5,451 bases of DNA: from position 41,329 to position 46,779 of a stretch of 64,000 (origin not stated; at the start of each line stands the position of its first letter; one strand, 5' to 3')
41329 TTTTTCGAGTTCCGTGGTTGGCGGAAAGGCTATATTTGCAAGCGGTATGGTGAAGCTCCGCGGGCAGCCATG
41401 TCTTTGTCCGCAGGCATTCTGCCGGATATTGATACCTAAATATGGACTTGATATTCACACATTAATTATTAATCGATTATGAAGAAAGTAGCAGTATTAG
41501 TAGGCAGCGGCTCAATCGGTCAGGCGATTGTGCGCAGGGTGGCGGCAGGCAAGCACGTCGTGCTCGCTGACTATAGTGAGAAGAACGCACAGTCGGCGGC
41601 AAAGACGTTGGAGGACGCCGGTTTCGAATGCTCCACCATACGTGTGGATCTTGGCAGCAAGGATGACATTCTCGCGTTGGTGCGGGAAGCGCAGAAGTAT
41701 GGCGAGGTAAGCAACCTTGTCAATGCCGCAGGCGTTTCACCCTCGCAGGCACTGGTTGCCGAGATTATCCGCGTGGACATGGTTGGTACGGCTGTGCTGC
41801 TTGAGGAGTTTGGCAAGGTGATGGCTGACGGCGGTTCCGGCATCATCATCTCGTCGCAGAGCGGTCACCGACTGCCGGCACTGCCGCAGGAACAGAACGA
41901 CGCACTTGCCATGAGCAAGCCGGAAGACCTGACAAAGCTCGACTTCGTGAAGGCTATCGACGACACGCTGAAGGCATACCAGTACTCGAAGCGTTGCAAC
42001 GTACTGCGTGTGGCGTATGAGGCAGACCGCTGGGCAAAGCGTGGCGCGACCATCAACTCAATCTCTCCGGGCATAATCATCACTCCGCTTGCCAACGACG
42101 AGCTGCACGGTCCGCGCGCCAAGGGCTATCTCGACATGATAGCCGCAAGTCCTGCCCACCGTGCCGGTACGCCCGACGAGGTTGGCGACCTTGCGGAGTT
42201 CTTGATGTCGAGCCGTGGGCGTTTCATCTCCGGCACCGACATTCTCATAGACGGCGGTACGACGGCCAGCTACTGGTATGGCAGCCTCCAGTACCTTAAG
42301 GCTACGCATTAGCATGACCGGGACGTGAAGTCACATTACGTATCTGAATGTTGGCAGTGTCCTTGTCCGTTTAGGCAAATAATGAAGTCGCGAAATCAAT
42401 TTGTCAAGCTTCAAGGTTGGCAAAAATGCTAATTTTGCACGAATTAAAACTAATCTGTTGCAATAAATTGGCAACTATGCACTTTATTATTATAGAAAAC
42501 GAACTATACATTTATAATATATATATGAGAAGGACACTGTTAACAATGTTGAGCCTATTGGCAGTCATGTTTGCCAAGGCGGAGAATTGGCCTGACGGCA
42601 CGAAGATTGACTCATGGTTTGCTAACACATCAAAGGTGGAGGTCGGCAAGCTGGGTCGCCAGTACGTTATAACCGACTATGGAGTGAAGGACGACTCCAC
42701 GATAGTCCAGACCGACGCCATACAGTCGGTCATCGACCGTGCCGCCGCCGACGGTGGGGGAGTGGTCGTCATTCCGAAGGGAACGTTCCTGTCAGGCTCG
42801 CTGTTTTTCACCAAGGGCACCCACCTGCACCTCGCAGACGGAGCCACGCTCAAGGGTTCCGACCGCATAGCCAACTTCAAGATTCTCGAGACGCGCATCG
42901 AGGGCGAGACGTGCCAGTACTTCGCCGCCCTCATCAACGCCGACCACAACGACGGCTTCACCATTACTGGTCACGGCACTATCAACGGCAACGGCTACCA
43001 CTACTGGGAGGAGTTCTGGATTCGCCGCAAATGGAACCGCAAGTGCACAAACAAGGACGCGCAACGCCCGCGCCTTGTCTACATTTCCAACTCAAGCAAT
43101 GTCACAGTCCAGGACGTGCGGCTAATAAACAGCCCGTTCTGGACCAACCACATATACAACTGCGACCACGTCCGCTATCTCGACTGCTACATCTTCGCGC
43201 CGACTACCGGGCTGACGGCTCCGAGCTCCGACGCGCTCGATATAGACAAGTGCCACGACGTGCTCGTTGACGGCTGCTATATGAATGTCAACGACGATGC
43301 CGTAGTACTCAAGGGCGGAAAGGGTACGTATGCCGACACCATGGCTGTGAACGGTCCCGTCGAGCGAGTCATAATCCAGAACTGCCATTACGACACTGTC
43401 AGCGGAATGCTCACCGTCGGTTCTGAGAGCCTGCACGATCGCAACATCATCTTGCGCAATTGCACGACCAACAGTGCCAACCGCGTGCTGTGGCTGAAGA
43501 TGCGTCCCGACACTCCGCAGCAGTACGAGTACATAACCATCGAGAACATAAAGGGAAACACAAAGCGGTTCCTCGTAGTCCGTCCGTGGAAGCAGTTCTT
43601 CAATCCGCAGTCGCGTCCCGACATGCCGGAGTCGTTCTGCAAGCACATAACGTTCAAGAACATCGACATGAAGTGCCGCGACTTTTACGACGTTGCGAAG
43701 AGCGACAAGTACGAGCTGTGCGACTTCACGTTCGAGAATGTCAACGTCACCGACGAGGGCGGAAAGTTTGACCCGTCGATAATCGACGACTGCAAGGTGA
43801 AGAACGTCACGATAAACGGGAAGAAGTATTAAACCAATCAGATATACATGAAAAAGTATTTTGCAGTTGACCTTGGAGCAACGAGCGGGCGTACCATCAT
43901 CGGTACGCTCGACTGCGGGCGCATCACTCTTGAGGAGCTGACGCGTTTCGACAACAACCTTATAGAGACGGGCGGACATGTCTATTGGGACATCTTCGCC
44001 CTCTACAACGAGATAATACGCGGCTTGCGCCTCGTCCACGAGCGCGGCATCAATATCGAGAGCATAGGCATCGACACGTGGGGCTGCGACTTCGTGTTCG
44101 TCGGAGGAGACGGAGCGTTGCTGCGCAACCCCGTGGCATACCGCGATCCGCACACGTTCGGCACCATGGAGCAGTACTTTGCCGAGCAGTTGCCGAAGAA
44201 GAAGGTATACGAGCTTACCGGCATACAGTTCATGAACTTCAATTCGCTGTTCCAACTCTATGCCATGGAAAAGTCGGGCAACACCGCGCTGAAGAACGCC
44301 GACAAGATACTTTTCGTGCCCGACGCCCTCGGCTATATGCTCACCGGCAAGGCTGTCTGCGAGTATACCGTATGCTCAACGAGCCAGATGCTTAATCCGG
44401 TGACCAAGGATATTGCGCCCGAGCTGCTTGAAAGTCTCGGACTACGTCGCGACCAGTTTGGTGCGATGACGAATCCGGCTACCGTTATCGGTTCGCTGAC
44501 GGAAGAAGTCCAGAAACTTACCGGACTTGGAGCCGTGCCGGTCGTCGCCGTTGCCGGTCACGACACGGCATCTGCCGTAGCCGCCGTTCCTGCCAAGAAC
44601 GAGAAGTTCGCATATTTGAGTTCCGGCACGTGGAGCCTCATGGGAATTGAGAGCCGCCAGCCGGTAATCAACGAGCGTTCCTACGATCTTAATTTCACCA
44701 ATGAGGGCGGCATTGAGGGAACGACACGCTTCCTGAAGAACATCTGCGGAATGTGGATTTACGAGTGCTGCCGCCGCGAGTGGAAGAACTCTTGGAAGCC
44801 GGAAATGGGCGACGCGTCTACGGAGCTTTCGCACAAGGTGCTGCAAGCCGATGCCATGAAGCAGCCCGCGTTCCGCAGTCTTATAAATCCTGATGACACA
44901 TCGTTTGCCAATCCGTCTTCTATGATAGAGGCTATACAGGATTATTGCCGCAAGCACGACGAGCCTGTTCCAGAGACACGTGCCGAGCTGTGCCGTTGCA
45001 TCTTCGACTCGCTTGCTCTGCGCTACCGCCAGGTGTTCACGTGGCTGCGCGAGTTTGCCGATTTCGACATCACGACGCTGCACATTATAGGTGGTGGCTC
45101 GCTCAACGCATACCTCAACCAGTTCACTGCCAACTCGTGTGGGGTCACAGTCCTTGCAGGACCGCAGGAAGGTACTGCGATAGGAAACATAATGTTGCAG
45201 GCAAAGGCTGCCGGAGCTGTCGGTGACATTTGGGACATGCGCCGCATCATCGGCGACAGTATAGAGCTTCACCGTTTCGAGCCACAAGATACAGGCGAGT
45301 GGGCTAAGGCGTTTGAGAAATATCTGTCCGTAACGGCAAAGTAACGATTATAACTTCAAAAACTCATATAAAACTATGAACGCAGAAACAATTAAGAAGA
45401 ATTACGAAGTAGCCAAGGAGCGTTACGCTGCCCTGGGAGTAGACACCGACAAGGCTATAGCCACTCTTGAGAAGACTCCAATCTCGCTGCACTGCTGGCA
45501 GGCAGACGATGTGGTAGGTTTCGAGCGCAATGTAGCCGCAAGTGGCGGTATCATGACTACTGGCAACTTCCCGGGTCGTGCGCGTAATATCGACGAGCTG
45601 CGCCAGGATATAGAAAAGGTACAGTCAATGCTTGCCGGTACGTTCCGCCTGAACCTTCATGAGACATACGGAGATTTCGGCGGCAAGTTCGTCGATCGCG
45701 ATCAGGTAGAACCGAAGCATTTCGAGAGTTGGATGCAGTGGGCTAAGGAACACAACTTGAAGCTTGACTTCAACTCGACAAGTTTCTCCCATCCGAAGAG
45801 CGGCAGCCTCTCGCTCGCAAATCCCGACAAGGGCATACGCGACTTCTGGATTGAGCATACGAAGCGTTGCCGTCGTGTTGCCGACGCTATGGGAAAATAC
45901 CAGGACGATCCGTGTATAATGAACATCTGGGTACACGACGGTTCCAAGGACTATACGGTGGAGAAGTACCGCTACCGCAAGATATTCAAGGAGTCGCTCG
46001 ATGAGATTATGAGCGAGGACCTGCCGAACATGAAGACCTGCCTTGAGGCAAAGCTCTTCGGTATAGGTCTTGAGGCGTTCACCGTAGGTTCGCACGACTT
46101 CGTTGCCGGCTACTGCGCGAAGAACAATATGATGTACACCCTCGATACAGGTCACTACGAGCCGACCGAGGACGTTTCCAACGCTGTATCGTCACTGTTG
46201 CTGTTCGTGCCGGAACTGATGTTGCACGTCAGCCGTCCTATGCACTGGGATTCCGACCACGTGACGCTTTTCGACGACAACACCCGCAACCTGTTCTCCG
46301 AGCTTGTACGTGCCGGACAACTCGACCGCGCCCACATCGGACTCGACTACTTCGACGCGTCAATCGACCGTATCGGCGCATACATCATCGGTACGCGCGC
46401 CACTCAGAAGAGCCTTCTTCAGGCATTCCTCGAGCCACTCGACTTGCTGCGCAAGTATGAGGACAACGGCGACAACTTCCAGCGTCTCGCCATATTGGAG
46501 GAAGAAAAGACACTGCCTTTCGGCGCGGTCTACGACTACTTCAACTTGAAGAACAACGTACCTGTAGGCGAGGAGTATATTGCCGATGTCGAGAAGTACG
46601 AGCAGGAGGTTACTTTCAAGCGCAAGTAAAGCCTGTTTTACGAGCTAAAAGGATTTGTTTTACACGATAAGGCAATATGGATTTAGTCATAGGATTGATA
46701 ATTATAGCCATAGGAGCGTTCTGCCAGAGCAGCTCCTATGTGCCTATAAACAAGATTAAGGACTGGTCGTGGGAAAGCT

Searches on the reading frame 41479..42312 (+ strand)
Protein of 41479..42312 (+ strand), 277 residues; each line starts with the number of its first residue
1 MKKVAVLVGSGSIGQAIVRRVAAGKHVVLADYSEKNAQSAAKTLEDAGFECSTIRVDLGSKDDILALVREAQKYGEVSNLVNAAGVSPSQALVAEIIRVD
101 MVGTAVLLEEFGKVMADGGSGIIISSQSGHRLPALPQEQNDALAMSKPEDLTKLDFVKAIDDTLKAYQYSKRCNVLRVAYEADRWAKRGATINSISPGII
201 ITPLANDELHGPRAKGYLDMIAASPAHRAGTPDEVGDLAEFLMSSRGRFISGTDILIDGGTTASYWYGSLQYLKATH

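Call 22: search_protein_families(library=pfam, proteins=[window:41479-42312:+])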
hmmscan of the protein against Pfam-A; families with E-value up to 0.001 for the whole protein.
window:41479-42312:+ (277 aa): 6 families
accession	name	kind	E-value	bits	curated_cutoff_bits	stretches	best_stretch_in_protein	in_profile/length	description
PF13561.12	adh_short_C2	-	1.3e-31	110.5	27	2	165-262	141-236/236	Enoyl-(Acyl carrier protein) reductase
PF00106.31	adh_short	-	3.2e-18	66.4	26.6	1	3-129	1-139/195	short chain dehydrogenase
PF03435.24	Sacchrp_dh_NADP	-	4.6e-06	27.4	25.1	1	6-85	2-77/129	Saccharopine dehydrogenase NADP binding domain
PF01370.27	Epimerase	-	5.6e-06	26.4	20.9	1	9-115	6-106/240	NAD dependent epimerase/dehydratase family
PF08659.16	KR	-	7e-05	23.3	22.6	1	9-92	8-97/180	KR domain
PF03807.23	F420_oxidored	-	0.00027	21.9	21.6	0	3-76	1-74/94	NADP oxidoreductase coenzyme F420-dependent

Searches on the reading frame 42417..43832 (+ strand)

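Call 22: search_protein_families(library=pfam, proteins=[window:42417-43832:+])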
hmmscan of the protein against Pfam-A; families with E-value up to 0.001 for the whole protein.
window:42417-43832:+ (471 aa): 2 families
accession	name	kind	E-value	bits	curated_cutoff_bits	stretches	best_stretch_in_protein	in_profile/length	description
PF00295.23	Glyco_hydro_28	-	1.4e-20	74.1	22.9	1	152-449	42-310/324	Glycosyl hydrolases family 28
PF12708.12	Pect-lyase_RHGA_epim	-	9.5e-07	29.3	27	1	85-198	4-122/213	Rhamnogalacturonase A/epimerase, pectate lyase-like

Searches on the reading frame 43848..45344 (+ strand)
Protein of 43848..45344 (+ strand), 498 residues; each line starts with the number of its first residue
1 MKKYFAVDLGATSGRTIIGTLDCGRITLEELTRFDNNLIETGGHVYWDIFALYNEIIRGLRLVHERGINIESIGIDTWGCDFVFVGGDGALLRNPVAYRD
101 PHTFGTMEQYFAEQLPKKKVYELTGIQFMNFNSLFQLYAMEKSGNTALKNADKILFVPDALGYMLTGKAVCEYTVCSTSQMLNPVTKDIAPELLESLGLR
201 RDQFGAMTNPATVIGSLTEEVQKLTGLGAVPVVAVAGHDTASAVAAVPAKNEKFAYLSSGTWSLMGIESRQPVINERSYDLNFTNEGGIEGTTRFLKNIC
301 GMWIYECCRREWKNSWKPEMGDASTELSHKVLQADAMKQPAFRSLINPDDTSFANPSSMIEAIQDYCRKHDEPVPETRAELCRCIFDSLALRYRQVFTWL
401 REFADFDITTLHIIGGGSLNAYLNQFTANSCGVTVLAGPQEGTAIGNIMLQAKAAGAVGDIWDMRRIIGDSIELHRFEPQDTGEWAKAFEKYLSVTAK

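Call 23: search_protein_families(library=pfam, proteins=[window:43848-45344:+])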
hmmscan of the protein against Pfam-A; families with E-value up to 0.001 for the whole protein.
window:43848-45344:+ (498 aa): 2 families
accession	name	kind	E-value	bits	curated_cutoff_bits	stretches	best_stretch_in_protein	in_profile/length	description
PF02782.22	FGGY_C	-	5.7e-35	121.3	27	1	255-455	1-198/198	FGGY family of carbohydrate kinases, C-terminal domain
PF00370.27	FGGY_N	-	9.6e-29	101.1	28.8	1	4-244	2-243/245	FGGY family of carbohydrate kinases, N-terminal domain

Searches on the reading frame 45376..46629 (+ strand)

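Call 23: search_protein_families(library=pfam, proteins=[window:45376-46629:+])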
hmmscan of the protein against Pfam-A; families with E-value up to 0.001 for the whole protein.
window:45376-46629:+ (417 aa): 1 family
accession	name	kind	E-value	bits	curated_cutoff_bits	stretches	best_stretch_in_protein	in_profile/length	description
PF06134.17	RhaA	-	6.5e-163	543.2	22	1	5-416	2-417/417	L-rhamnose isomerase (RhaA)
